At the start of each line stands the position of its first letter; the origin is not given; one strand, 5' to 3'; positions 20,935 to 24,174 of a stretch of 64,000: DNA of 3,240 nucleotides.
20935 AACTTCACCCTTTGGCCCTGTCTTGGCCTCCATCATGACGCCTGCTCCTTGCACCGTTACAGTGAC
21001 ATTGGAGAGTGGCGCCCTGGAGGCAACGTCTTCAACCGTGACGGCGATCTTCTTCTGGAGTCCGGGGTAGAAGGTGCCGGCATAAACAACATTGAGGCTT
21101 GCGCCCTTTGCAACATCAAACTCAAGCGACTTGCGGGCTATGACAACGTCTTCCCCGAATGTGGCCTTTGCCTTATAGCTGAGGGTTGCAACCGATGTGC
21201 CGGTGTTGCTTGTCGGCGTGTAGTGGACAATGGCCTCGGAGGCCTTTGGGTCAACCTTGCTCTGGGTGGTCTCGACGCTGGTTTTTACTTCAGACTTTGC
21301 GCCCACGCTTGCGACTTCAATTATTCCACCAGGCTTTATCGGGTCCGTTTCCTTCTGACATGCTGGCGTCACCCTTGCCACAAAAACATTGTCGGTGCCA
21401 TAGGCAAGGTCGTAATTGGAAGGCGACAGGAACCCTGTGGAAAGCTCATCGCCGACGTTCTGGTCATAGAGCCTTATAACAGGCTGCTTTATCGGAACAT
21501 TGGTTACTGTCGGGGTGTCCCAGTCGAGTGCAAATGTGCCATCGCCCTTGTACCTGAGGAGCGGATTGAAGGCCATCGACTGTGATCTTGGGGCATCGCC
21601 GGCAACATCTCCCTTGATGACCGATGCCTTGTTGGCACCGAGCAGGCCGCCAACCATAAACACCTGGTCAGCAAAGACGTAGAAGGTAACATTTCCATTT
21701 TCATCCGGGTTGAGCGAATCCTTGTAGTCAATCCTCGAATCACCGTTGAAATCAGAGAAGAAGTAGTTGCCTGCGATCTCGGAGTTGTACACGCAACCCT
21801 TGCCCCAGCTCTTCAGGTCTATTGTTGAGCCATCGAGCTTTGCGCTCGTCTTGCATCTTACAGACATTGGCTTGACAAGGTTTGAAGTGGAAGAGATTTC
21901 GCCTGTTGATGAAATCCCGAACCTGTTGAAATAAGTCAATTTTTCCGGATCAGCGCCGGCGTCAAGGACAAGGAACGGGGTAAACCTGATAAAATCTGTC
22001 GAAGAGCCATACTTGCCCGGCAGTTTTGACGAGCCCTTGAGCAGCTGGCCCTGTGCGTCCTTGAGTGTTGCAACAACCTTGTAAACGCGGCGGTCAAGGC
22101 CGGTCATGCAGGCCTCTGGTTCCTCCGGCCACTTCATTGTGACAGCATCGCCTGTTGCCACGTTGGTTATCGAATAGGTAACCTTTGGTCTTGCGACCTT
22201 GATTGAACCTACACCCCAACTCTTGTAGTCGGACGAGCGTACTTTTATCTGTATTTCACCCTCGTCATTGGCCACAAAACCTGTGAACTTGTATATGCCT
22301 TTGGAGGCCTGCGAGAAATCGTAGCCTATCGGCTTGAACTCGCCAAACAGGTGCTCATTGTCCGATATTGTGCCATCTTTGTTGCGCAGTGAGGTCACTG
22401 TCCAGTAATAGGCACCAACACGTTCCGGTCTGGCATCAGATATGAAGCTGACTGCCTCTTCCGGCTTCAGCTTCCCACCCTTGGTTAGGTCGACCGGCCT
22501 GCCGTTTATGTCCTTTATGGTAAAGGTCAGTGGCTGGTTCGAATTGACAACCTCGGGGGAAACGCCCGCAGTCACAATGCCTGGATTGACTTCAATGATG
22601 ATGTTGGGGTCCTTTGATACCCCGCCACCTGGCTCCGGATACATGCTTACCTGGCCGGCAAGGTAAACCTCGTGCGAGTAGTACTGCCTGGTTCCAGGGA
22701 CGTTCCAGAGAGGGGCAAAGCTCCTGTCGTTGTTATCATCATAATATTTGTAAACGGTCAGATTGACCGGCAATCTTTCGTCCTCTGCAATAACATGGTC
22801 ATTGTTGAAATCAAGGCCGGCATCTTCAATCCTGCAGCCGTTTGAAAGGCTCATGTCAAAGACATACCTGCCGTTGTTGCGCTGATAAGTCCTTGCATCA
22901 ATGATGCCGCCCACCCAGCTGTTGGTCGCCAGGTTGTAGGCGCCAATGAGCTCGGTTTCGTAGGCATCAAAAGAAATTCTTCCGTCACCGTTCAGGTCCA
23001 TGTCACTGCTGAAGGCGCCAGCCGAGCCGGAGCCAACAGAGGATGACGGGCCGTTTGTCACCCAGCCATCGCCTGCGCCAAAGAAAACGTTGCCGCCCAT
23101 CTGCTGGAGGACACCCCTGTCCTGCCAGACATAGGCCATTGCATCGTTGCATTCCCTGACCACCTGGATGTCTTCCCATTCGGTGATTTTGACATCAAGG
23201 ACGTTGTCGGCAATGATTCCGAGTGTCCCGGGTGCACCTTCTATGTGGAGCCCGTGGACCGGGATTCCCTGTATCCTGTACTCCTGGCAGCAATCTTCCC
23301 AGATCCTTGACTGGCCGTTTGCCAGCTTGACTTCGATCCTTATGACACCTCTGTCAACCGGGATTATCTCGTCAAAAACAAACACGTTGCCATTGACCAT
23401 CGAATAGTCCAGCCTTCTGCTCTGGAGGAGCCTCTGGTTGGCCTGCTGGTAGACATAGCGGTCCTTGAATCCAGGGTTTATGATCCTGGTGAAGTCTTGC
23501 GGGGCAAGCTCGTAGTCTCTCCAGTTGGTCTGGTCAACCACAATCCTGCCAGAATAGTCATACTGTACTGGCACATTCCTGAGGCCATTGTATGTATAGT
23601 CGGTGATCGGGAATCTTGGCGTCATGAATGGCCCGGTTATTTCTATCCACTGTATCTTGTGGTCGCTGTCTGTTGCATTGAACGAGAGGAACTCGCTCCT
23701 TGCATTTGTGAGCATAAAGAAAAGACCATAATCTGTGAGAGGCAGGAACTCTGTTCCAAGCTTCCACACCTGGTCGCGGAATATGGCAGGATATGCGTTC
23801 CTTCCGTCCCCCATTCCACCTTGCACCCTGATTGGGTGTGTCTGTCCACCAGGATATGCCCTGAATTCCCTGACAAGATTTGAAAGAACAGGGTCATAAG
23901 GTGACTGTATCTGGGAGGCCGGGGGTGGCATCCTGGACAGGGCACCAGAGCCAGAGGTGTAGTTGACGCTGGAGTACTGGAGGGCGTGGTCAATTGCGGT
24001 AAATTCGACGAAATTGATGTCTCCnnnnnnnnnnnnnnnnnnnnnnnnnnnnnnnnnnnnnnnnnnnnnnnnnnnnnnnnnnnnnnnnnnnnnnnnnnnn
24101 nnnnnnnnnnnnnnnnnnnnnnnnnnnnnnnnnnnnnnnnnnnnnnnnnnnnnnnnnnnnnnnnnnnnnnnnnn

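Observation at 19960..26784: Pair of giant (>2200 aa) paralogous surface proteins with a large unassigned conserved body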

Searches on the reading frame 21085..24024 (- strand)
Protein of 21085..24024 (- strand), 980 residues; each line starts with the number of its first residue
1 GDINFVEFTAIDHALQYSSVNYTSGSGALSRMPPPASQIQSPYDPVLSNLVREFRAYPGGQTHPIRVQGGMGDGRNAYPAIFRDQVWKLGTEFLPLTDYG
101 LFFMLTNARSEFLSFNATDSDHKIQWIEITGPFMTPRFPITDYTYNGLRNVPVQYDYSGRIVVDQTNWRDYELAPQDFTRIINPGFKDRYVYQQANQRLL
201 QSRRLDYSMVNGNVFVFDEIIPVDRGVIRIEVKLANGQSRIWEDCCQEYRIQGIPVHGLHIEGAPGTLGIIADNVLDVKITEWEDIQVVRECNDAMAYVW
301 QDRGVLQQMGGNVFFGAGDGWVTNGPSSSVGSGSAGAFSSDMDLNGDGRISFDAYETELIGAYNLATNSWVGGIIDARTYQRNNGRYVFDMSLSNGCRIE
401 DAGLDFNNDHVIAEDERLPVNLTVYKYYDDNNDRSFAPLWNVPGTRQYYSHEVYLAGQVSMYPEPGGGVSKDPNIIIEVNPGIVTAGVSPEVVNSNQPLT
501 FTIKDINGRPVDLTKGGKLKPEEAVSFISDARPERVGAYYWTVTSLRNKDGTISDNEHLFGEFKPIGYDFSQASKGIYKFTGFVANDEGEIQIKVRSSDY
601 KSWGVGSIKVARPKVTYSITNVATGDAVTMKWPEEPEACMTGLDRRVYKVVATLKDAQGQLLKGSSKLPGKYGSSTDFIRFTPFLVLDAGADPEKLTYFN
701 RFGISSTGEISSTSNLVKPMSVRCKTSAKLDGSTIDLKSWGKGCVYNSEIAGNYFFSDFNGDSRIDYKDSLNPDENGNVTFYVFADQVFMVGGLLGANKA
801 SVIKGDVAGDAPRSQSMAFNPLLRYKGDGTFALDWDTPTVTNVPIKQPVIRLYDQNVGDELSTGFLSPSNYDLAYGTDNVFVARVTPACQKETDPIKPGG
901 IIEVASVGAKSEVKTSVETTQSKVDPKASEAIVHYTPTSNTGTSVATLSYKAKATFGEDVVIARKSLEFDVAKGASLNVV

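Call 21: search_solved_structures(query=A2, max_evalue=1)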
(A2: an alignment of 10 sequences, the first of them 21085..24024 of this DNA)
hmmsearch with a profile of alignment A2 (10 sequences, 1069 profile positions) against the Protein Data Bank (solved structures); distinct sequences matched with E-value up to 1: 1.
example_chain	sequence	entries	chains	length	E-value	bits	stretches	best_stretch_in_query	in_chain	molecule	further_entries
4o6z_A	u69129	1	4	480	0.62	11.1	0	856-967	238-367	Serine hydroxymethyltransferase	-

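Call 29: find_related_loci(query=A2, collection=genome_contigs, flank=10000)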
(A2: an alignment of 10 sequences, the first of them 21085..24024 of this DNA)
Query A2 (980 aa) in genome_contigs; peptide patterns used: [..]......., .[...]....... (x = any residue, [..] = any of these).
183 stretches matched a pattern; 150 encode a relative of the query (tblastn E <= 1e-3); the best 80 are kept; 76 distinct loci.
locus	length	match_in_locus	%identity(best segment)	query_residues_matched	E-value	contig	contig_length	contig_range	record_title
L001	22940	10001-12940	98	1-980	0e+0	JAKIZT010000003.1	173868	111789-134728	MAG: Caldisericales bacterium isolate UR.bin110 NODE_3_length_173868_cov_12.149605, whole genome shotgun sequence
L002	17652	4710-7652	98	1-980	0e+0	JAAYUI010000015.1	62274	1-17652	MAG: Caldisericales bacterium isolate AS27yjCOA_144 85888_AS27, whole genome shotgun sequence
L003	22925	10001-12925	64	3-979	0e+0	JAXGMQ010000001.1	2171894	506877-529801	MAG: Caldisericia bacterium isolate AnMBR.bin236 bin236_1, whole genome shotgun sequence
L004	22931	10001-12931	60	3-980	0e+0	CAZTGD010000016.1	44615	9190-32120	MAG TPA_asm: uncultured Caldisericales bacterium isolate binchicken_co8_390 genome assembly, contig: NODE_817_length_446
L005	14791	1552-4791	38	3-980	0e+0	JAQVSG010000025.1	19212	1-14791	MAG: Caldisericia bacterium isolate STF1_269 NODE_7155_length_19212_cov_6.678019_Sandtown_F1, whole genome shotgun seque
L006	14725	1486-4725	38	3-980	0e+0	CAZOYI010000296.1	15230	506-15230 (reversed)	MAG TPA_asm: uncultured Caldisericota bacterium isolate SRP067234_co1_130 genome assembly, contig: k99_177208, whole gen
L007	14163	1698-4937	37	3-980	0e+0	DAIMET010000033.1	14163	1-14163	MAG TPA_asm: Calditrichota bacterium isolate CTOTU18381 NODE_2416_length_14163_cov_9.709597, whole genome shotgun sequen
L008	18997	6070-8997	62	3-979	0e+0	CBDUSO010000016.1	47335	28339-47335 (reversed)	MAG TPA_asm: uncultured bacterium isolate SRR22302365_binner12_Refined_153 genome assembly, contig: ERZ25074835.325, who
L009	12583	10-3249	37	3-980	0e+0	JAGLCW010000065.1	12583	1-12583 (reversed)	MAG: Caldisericia bacterium isolate SW_4_17 ROV167.bin.17.fa_65, whole genome shotgun sequence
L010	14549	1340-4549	37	3-980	0e+0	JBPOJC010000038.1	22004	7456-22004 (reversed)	MAG: Caldisericota bacterium isolate MAG_4091 c_000000608749, whole genome shotgun sequence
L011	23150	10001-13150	38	3-953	0e+0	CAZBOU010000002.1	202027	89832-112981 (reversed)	MAG TPA_asm: uncultured Caldisericota bacterium isolate SRP241341_co1_202 genome assembly, contig: NODE_56_length_202027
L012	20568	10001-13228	37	3-980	0e+0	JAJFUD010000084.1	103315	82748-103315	MAG: bacterium isolate bin.371 k141_1089249, whole genome shotgun sequence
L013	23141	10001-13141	37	3-950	0e+0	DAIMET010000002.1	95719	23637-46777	MAG TPA_asm: Calditrichota bacterium isolate CTOTU18381 NODE_113_length_95719_cov_9.064977, whole genome shotgun sequenc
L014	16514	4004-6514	39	3-884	0e+0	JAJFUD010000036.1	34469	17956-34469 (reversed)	MAG: bacterium isolate bin.371 k141_1561337, whole genome shotgun sequence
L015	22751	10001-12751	37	3-980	0e+0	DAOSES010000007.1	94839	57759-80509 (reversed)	MAG TPA_asm: Caldisericia bacterium isolate AMR_MDS_1799 NODE_171_length_94839_cov_15.434673, whole genome shotgun seque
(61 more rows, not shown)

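Call 35: search_protein_representatives(alignment_id=A2)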
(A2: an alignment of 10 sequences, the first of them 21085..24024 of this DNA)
Query: 10 sequences, 1069 profile positions. Proteins with E-value up to 0.001 (for the whole library): 89; up to 1e-10: 72; up to 1e-30: 52. The best 89 are listed.
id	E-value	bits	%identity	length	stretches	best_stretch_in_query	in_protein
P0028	0.0e+00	1617.7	-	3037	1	1-1068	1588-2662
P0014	0.0e+00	1597.9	-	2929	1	1-1068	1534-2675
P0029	0.0e+00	1462.7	-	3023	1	1-1068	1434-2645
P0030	0.0e+00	1435.1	-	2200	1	1-1068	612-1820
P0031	0.0e+00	1379.6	-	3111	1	1-1053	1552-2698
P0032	0.0e+00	1285.1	-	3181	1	1-1068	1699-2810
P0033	0.0e+00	1268.9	-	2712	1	2-1064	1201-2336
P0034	0.0e+00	1261.0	-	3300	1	1-1066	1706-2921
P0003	0.0e+00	1253.6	-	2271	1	2-1068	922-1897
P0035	0.0e+00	1237.4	-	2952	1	1-1068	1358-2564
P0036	0.0e+00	1183.3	-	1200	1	256-1068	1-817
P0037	0.0e+00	1178.7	-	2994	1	1-1068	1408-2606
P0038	0.0e+00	1099.8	-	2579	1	2-1067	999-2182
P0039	0.0e+00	1074.6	-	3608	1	1-1067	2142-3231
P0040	0.0e+00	1074.2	-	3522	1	1-1067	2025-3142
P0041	0.0e+00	1037.3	-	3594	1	2-1068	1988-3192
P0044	1.4e-277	940.4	-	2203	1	2-1067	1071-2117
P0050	3.4e-175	601.4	-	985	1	496-1068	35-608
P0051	6.1e-164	564.1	-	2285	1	2-1029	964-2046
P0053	2.1e-159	549.1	-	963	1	494-1068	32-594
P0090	2.0e-17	79.0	-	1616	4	618-729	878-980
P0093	3.5e-15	71.6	-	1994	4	620-727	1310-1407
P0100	2.2e-09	52.4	-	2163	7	946-1047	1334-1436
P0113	2.4e-04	35.7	-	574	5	333-374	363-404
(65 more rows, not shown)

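Call 36: predict_structure(alignment_id=A3)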
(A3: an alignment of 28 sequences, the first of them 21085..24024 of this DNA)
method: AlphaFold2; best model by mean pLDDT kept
length: 980 residues; sequences in the alignment: 28
mean_pLDDT: 71.9   pTM: 0.51
mean pLDDT of the five models: 71.9, 71.3, 68.5, 68.3, 65.9
residues with pLDDT >= 90: 121; 70-90: 440; 50-70: 300; < 50: 119
segments of 3 or more residues with pLDDT < 50: 33-36, 62-65, 71-77, 79-83, 85-92, 429-451, 467-471, 702-707, 718-722, 728-744, 809-814, 820-828, 909-911, 975-980
pLDDT, mean of each block of 10 residues (from residue 1): 85 75 60 53 81 75 52 45 46 69 91 90 93 78 64 78 87 90 78 82 86 89 92 91 75 87 81 83 61 69 62 57 53 60 69 60 72 67 70 77 63 67 72 41 43 76 60 81 90 88 91 85 84 56 79 70 82 93 86 80 84 91 72 87 81 91 71 71 75 56 50 52 51 35 49 66 72 84 79 82 54 48 45 75 86 77 57 69 87 81 69 71 85 75 69 67 65 45
secondary structure, 60 per line:
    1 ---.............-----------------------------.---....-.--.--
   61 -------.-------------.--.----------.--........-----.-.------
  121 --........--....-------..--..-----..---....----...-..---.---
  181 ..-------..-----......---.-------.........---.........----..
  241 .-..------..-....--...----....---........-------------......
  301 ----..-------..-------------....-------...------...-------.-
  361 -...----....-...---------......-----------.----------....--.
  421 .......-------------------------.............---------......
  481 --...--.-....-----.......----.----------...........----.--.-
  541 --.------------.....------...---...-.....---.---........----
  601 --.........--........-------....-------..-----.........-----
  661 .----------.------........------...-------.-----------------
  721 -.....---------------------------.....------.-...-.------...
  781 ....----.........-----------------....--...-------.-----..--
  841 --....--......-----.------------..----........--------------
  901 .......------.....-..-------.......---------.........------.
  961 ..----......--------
elements in order (helices of 4 or more, strands of 3 or more residues): E4-12 H13-16 H50-53 E99-106 E123-130 E133-136 E160-163 H197-202 E214-222 E226-234 E239-241 E254-257 E260-262 E267-270 E274-281 E295-300 H329-332 E349-351 E362-364 E369-372 E374-376 E386-391 E420-427 E453-465 E475-480 E483-485 H490-493 E499-505 H521-527 E528-531 H556-560 E567-569 E577-581 E589-596 E603-611 E614-621 E629-632 E647-655 E679-686 E722-726 E754-758 E778-784 E789-797 H815-818 E843-846 E849-854 E879-886 E901-907 E914-918 E929-935 E945-953 E960-962 E967-972

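Call 52: search_protein_families(library=pfam, proteins=[P0090, P0093, P0100, P0113, P0050, P0053], max_evalue=0.01)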
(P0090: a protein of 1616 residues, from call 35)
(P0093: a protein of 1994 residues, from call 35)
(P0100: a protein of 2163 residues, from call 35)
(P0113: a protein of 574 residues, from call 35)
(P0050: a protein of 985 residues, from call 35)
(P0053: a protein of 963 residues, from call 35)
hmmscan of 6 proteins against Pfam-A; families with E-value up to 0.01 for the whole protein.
P0090 (1616 aa): 5 families
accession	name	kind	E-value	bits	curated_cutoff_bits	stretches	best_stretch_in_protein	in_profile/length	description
PF10670.15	DUF4198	-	9.1e-20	72.1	34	4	1380-1470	103-207/209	Domain of unknown function (DUF4198)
PF13620.12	CarboxypepD_reg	-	1e-14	55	32.3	3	1153-1231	2-65/82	Carboxypeptidase regulatory-like domain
PF13115.11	YtkA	-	0.0001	23.3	25.9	0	1410-1471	10-75/85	YtkA-like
PF18204.6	PGF-CTERM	-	0.00051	20.4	18.8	1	1591-1614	1-23/23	PGF-CTERM motif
PF13715.12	CarbopepD_reg_2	-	0.002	18.6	32.2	1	1156-1233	4-79/88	CarboxypepD_reg-like domain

P0093 (1994 aa): 0 families

P0100 (2163 aa): 1 family
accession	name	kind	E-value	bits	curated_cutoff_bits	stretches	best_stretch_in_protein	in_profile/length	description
PF03160.20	Calx-beta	-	2.1e-63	212.1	27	8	34-144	3-110/119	Calx-beta domain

P0113 (574 aa): 5 families
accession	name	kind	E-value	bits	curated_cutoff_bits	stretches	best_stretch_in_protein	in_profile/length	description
PF13517.12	FG-GAP_3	-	1.6e-82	272.5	26.9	6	296-358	1-61/61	FG-GAP-like repeat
PF01839.29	FG-GAP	-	7e-39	131.6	22.1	7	497-528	6-33/37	FG-GAP repeat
PF01833.30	TIG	-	1.5e-12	47.8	20.9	2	40-123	1-82/84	IPT/TIG domain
PF12256.14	TcdB_toxin_midN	-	0.00015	21.6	24.8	0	431-466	16-51/181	Insecticide toxin TcdB middle/N-terminal region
PF00404.24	Dockerin_1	-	0.0028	18.2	22.9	0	540-557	28-45/57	Dockerin type I domain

P0050 (985 aa): 4 families
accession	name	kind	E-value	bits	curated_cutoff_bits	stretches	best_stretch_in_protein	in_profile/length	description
PF07833.16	Cu_amine_oxidN1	-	3.5e-46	156.1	24.2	2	877-979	9-107/108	Copper amine oxidase N-terminal domain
PF09136.16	Glucodextran_B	-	1.1e-15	57.7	27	2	706-773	13-82/83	Glucodextranase, domain B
PF19077.6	Big_13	-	4.3e-05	24.4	27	0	731-773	54-101/102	Bacterial Ig-like domain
PF17936.7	Big_6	-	0.005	17.5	27.6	0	786-843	8-73/83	Bacterial Ig domain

P0053 (963 aa): 2 families
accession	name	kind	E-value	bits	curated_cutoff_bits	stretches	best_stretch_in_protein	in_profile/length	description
PF07833.16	Cu_amine_oxidN1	-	9.8e-38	128.9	24.2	1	852-959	1-108/108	Copper amine oxidase N-terminal domain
PF09136.16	Glucodextran_B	-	1.6e-09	38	27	1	706-757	29-82/83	Glucodextranase, domain B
